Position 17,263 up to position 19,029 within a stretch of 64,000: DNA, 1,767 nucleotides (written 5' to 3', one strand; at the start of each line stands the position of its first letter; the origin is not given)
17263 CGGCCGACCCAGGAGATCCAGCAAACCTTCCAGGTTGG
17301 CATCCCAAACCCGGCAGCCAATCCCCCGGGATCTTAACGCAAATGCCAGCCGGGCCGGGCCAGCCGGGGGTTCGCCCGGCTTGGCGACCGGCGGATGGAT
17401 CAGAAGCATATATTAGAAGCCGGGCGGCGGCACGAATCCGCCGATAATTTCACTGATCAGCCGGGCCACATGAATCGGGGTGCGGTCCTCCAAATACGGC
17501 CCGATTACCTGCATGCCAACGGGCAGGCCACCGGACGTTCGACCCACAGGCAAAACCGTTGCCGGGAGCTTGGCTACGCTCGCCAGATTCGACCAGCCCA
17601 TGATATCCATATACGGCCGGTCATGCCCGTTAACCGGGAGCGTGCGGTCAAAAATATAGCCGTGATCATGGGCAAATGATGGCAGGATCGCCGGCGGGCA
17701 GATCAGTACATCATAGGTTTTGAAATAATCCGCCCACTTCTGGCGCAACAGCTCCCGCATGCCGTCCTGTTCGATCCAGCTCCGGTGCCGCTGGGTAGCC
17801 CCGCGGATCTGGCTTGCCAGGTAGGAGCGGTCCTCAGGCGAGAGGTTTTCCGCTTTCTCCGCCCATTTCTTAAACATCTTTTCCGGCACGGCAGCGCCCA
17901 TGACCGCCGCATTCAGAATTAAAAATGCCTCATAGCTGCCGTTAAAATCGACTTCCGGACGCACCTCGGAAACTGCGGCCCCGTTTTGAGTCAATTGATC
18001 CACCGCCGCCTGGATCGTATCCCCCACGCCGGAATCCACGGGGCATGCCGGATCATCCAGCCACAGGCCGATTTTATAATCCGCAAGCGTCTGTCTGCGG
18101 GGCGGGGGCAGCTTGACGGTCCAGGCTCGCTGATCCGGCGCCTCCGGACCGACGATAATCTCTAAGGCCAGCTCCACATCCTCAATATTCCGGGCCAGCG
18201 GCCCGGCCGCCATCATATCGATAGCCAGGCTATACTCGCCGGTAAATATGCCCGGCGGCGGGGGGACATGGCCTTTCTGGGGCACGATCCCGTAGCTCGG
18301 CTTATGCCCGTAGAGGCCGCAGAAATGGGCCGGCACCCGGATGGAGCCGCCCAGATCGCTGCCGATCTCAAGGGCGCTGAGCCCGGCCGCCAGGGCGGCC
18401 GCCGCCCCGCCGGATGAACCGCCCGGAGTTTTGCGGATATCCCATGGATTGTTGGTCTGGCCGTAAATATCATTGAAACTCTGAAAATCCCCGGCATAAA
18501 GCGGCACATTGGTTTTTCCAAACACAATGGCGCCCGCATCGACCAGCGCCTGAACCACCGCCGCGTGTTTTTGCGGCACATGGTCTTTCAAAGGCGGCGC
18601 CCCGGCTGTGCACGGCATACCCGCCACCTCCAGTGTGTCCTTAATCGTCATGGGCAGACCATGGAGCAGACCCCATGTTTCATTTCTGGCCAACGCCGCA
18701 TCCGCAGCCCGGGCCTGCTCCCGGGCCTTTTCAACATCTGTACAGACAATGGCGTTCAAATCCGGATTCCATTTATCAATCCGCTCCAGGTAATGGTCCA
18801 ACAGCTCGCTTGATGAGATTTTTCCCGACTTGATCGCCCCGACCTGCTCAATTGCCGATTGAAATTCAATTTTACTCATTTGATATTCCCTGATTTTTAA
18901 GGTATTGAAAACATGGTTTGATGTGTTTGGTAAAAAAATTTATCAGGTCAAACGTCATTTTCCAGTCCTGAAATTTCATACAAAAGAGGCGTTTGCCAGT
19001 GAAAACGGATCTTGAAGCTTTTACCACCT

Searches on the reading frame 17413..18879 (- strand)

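Call 7: search_protein_families(library=pfam, proteins=[window:17413-18879:-], max_evalue=0.001)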
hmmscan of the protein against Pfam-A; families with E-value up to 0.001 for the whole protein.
window:17413-18879:- (488 aa): 1 family
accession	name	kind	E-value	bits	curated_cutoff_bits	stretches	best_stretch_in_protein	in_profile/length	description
PF01425.27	Amidase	-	1.1e-102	344.9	27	1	25-466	1-442/445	Amidase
